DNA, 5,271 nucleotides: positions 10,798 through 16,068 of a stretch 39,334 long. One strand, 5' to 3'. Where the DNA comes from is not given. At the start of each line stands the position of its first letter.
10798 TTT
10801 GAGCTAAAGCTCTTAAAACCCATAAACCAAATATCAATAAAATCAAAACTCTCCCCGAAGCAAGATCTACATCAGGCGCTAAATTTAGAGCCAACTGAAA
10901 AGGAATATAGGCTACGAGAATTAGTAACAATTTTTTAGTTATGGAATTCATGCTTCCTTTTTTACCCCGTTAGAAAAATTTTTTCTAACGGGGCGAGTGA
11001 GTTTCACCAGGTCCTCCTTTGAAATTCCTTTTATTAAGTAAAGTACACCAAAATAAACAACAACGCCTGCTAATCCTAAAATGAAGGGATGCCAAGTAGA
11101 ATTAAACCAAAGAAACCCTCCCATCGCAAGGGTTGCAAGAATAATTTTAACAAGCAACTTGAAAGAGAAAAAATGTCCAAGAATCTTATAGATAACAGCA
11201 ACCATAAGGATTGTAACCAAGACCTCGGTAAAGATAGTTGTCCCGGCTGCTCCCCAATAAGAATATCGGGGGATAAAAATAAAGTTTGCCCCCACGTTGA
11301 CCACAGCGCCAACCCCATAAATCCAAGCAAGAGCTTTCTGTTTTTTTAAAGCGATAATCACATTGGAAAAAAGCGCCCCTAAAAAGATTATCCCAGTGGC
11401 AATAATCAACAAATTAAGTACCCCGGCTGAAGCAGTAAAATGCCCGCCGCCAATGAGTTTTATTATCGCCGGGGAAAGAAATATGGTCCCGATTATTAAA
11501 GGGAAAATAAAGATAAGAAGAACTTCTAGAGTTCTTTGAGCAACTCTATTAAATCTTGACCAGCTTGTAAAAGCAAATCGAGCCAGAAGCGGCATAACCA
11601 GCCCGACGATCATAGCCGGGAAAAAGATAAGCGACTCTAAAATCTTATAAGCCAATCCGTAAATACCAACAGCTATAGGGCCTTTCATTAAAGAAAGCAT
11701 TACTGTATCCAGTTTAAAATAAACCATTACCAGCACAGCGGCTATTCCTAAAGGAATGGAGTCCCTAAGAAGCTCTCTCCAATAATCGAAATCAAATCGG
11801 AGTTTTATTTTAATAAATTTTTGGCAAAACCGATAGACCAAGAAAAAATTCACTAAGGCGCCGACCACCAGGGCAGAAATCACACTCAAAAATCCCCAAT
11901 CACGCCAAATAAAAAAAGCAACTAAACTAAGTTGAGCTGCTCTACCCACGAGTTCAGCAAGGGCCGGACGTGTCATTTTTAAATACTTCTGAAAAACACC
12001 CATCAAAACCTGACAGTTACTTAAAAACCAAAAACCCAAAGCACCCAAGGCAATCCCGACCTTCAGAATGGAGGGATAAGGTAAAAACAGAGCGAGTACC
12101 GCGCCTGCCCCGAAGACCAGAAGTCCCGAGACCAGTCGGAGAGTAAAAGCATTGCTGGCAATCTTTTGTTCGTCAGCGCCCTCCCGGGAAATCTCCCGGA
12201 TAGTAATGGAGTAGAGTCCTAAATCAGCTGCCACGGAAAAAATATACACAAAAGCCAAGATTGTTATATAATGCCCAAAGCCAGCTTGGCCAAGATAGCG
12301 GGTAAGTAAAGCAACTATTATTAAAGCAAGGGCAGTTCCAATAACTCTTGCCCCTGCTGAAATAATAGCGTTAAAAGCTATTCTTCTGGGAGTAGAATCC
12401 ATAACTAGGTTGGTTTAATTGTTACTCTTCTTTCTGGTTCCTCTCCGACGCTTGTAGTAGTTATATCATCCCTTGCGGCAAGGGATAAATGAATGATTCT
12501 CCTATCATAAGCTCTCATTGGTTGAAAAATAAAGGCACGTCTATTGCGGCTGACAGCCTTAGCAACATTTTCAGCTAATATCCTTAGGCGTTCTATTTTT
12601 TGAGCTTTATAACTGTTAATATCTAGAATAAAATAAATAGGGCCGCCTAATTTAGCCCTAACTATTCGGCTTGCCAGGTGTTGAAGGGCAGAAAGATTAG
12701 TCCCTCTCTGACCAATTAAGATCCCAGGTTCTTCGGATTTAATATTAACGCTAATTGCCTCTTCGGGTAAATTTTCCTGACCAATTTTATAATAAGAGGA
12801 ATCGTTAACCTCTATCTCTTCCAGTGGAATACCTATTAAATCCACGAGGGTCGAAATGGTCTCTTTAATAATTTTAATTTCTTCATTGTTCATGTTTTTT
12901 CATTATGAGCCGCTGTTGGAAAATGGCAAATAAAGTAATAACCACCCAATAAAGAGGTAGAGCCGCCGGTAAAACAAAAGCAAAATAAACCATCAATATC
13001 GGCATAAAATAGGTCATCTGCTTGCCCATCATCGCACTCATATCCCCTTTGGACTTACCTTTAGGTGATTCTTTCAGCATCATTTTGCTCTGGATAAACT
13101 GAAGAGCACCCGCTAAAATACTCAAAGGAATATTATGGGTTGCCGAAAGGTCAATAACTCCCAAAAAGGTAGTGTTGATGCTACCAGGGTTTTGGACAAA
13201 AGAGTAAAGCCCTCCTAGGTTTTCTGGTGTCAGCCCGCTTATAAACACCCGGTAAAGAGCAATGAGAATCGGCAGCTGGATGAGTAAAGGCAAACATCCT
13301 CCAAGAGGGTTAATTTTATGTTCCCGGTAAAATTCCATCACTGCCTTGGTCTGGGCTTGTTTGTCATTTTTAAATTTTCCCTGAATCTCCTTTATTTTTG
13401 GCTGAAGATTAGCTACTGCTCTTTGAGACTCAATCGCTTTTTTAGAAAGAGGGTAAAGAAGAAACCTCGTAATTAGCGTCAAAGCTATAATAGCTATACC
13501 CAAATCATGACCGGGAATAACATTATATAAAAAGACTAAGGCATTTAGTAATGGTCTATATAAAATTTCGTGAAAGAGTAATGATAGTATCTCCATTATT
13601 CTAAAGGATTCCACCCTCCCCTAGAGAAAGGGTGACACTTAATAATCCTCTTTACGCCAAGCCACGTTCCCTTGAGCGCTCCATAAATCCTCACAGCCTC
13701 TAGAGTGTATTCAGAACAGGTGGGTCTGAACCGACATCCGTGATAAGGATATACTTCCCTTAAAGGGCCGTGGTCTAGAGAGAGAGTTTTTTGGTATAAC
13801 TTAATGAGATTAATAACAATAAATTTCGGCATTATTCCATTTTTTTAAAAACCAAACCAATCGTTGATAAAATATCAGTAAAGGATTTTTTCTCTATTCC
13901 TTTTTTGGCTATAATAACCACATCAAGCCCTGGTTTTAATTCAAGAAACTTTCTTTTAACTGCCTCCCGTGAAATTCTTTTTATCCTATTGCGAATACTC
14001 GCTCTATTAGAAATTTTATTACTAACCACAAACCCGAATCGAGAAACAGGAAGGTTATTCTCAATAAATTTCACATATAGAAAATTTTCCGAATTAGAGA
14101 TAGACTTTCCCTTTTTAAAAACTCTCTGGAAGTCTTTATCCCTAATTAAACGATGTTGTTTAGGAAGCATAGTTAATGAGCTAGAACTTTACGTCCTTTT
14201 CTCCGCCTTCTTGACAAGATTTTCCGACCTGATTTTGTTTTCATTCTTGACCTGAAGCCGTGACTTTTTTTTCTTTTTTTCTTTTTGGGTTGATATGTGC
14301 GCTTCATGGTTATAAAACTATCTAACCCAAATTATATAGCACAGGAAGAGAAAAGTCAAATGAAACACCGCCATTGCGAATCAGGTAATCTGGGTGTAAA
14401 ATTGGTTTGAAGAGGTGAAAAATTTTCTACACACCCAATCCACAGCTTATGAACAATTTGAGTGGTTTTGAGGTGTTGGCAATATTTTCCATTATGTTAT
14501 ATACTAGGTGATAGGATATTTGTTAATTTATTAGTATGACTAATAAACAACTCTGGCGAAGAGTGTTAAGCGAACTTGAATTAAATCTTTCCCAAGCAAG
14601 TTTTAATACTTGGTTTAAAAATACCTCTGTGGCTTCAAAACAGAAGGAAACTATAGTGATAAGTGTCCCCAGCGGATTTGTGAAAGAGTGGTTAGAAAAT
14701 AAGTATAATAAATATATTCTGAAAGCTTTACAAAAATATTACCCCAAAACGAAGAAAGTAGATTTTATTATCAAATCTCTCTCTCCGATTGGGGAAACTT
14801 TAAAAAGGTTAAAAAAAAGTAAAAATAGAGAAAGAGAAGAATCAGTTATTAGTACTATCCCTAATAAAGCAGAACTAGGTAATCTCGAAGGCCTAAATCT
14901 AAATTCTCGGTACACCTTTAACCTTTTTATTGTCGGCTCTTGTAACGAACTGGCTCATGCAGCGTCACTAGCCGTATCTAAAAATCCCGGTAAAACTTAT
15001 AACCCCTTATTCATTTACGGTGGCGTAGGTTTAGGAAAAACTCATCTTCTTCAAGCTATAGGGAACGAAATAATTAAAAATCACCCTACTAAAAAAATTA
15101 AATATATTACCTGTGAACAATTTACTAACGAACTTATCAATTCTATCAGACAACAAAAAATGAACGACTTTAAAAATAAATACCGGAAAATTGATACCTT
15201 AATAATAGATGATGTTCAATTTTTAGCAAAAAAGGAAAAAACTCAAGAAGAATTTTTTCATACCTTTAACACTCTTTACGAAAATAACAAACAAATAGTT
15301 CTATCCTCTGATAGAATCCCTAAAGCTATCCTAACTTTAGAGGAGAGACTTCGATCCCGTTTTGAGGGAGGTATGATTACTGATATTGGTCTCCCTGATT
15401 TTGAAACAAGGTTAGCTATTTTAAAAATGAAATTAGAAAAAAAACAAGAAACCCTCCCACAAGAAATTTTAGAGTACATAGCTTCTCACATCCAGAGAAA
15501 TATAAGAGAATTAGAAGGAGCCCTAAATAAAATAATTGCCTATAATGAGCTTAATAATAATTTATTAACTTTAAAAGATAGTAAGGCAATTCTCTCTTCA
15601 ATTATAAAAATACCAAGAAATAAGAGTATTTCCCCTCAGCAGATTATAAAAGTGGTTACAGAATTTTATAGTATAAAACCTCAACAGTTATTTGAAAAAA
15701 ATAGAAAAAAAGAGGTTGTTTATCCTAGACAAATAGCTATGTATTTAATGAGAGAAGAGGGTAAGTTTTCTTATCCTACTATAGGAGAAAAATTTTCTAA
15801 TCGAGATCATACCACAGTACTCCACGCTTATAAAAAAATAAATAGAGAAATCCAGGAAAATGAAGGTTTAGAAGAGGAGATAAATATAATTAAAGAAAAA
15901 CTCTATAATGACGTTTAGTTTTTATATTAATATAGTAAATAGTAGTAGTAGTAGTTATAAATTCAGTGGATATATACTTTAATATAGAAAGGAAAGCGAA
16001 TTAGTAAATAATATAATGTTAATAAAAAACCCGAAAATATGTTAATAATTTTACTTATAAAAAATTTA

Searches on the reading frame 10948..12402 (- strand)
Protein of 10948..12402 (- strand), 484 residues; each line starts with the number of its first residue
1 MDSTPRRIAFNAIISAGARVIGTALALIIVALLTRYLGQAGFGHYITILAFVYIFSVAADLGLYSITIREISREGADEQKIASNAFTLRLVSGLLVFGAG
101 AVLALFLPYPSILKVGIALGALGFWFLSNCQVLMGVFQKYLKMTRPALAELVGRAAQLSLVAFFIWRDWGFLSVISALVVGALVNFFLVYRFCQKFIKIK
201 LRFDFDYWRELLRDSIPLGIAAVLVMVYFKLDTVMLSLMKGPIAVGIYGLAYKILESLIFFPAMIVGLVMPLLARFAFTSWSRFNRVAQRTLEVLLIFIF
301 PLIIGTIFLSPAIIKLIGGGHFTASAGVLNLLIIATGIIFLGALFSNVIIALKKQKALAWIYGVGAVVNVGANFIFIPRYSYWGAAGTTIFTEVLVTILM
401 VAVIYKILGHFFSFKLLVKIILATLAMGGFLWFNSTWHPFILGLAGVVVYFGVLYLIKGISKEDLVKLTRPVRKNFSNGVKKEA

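Call 7: search_protein_families(library=pfam, proteins=[window:10948-12402:-], max_evalue=0.01)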
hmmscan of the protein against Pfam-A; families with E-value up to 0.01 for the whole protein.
window:10948-12402:- (484 aa): 2 families
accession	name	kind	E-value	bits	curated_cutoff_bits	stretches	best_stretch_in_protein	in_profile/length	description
PF01943.22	Polysacc_synt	-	4.7e-30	105.4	28.2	1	11-275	4-272/274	Polysaccharide biosynthesis protein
PF13440.11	Polysacc_synt_3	-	9.8e-18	64.8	23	1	32-324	1-290/293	Polysaccharide biosynthesis protein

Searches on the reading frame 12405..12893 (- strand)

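Call 7: search_protein_families(library=pfam, proteins=[window:12405-12893:-], max_evalue=0.01)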
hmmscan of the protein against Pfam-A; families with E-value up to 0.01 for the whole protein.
window:12405-12893:- (162 aa): 3 families
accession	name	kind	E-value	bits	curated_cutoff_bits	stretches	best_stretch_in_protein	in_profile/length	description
PF01424.28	R3H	-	2.1e-16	60.1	26.8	1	102-161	2-60/60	R3H domain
PF13083.13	KH_KhpA-B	-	2e-08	34.5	32.1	1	41-79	25-63/73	KhpA/KhpB, KH domain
PF07650.23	KH_2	-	1.1e-06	28.8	22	1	40-87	21-67/78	KH domain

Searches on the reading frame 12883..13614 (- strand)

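Call 7: search_protein_families(library=pfam, proteins=[window:12883-13614:-], max_evalue=0.01)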
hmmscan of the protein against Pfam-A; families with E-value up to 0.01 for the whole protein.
window:12883-13614:- (243 aa): 2 families
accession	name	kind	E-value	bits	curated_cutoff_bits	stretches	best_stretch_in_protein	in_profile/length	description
PF02096.25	60KD_IMP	-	9.4e-52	175.7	35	1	39-239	2-163/163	60Kd inner membrane protein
PF22951.1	3HBD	-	0.0081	16.8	27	0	58-103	49-91/100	Three-helical bundle domain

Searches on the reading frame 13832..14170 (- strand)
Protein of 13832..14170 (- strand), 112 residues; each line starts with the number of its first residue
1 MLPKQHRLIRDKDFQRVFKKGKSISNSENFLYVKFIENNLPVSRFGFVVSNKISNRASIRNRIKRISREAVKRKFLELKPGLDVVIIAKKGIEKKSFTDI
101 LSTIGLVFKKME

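Call 53: search_protein_families(library=pfam, proteins=[window:13832-14170:-], max_evalue=0.001)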
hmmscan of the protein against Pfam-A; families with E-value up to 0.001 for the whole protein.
window:13832-14170:- (112 aa): 1 family
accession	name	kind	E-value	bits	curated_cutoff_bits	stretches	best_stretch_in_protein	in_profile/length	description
PF00825.24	Ribonuclease_P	-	5.5e-26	91.2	22.3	1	2-111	1-108/109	Ribonuclease P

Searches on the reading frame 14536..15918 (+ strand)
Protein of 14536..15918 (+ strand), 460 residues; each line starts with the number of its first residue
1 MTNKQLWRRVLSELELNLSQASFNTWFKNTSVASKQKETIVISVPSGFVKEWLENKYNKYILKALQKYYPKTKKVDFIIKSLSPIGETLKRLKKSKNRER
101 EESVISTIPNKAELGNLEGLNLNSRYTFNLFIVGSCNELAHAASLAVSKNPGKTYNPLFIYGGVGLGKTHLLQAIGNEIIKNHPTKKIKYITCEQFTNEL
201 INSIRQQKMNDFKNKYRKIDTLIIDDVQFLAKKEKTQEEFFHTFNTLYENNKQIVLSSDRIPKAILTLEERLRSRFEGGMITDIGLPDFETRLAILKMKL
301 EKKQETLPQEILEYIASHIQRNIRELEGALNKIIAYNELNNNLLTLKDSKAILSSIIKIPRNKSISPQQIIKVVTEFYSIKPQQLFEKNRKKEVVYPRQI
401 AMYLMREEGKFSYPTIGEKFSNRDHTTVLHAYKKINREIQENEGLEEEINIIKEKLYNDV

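Call 53: search_protein_families(library=pfam, proteins=[window:14536-15918:+], max_evalue=0.001)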
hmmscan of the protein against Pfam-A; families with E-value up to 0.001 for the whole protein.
window:14536-15918:+ (460 aa): 9 families
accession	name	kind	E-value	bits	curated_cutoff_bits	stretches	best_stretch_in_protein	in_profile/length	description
PF00308.24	Bac_DnaA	-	1.3e-74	250.2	23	1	122-283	1-162/162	Bacterial DnaA ATPAse domain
PF08299.17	Bac_DnaA_C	-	3.4e-28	97.9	31.5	1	367-435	1-69/69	Bacterial dnaA protein helix-turn-helix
PF11638.13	DnaA_N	-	8.5e-17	61.1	24.6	1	5-66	2-64/65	DnaA N-terminal domain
PF01695.23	IstB_IS21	-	1.7e-11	44.6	24.1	1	158-258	95-192/238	IstB-like ATP binding protein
PF13173.12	AAA_14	-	5.1e-06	27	27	1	156-256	3-95/129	AAA domain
PF03969.22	AFG1_ATPase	-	2e-05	24.2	27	0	145-206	51-108/361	AFG1-like ATPase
PF01637.24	ATPase_2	-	4e-05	24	33.2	1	153-269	18-126/225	ATPase domain predominantly from Archaea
PF13401.12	AAA_22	-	5e-05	24.1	27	0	156-197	6-45/130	AAA domain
PF00004.35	AAA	-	9.4e-05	23.3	21.2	1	159-260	2-110/131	ATPase family associated with various cellular activities (AAA)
